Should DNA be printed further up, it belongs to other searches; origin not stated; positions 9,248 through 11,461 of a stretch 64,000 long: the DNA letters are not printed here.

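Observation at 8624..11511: Two inverted copies of a roughly 140-bp MITE-like element bracket a two-gene membrane-protein cassette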

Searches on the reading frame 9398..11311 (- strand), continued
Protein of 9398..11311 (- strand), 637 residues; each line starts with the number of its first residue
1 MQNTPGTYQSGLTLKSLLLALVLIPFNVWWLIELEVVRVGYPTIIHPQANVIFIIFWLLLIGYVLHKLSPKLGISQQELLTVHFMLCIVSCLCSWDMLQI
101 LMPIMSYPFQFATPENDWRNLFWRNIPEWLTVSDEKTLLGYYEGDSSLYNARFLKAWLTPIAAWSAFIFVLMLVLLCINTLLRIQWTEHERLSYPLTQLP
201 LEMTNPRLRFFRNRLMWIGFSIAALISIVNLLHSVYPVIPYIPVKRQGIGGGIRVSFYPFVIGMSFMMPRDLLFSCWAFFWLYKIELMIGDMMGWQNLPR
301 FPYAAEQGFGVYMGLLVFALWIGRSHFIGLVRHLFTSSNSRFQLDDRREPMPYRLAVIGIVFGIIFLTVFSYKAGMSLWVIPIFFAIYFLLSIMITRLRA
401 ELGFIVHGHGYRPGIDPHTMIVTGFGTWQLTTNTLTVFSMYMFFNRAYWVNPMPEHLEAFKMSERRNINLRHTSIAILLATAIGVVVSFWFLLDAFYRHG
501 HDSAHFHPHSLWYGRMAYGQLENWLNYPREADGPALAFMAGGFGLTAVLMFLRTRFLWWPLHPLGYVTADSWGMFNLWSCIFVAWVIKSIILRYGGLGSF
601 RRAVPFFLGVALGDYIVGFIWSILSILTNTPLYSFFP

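Call 73: fold_search(model_id=the predicted structure, library=pdb)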
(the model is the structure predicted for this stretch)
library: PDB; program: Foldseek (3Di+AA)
matches with E <= 10: 240; with E <= 0.001: 2
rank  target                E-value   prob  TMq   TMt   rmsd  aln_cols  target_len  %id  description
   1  7wst_A                2.8e-07  1.00  0.67  0.70   5.9       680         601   13  Cryo-EM structure of the barley Yellow stripe 1 transporter in complex with Fe(III)-DMA (released 2022-11-30)
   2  7wsr_A                5.7e-07  1.00  0.66  0.69   6.8       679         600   15  Cryo-EM structure of the barley Yellow stripe 1 transporter (released 2022-11-30)
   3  9gkk_A                3.9e-02  0.23  0.10  0.12  25.2       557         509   14  BetP heterotrimeric complex (released 2025-09-10)
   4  9hko_B                6.5e-02  0.23  0.12  0.14  24.9       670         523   12  Downregulated closed state of BetP in complex with betaine (released 2025-12-17)
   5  8b70_A                1.3e-01  0.21  0.13  0.14  21.8       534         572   12  KimA from B. subtilis with nucleotide second-messenger c-di-AMP bound (released 2023-01-18)
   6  4ain_C                1.7e-01  0.16  0.14  0.16  25.1       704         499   12  Crystal structure of BetP with asymmetric protomers. (released 2012-06-06)
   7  5j4n_B                1.7e-01  0.14  0.11  0.13  23.4       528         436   12  Crystal structure of the L-arginine/agmatine antiporter AdiC in complex with agmatine at 2.6 Angstroem resolution (released 2016-08-31)
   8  7x1i_A                1.7e-01  0.12  0.12  0.12  25.3       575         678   11  Cryo-EM structure of human BTR1 in the outward-facing state. (released 2023-11-01)
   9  3p03_C                1.9e-01  0.12  0.11  0.13  24.9       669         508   12  Crystal structure of BetP-G153D with choline bound (released 2011-03-30)
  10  4c7r_A                2.2e-01  0.12  0.11  0.12  24.4       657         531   13  Inward facing conformation of the trimeric betaine transporter BetP in complex with lipids (released 2013-10-30)
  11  9i61_B                2.3e-01  0.09  0.10  0.12  26.2       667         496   12  Transient activated state of BetP in complex with betaine (released 2026-02-18)
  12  7tak_A                2.4e-01  0.08  0.09  0.11  26.2       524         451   12  Structure of a NAT transporter (released 2023-01-25)
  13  9i5z_B                2.7e-01  0.09  0.10  0.12  25.2       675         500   13  Upregulated state of BetP in potassium (released 2026-02-18)
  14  6tjv_F                2.8e-01  0.08  0.10  0.10  30.7       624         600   13  Structure of the NDH-1MS complex from Thermosynechococcus elongatus (released 2020-02-19)
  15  5lzr_B                3.0e-01  0.08  0.10  0.09  28.5       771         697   12  Crystal structure of Thermotoga maritima sodium pumping membrane integral pyrophosphatase in complex with tungstate an (released 2016-12-14)
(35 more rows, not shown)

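Call 83: find_encoding_contigs(protein=P0003, flank=6000, max_places=3)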
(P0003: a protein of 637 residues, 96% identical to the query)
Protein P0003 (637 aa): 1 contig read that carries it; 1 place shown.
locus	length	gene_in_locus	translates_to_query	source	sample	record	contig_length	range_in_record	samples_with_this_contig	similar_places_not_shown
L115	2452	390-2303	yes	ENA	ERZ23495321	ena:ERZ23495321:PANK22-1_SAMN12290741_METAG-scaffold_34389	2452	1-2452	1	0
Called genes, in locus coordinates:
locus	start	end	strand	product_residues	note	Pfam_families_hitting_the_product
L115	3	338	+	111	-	?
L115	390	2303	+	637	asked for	PF20581:DUF6785, PF20580:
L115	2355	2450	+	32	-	?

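Call 84: find_encoding_contigs(protein=P0005, flank=6000, max_places=3)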
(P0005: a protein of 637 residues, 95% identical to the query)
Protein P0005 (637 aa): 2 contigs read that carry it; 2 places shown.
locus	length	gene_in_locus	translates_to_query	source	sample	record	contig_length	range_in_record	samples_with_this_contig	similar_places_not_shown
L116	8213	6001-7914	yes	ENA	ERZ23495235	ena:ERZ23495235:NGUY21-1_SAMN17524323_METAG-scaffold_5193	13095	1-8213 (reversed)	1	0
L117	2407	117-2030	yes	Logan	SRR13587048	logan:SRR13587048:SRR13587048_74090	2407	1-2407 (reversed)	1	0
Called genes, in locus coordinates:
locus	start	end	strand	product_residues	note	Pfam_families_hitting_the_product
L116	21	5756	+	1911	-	PF01835:MG2, PF07703:A2M_BRD, PF00207:A2M (weak), PF07678:TED_complement (weak), PF17973:bMG10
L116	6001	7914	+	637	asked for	PF20581:DUF6785, PF20580:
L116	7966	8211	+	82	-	?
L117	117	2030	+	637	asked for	PF20581:DUF6785, PF20580:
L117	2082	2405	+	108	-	?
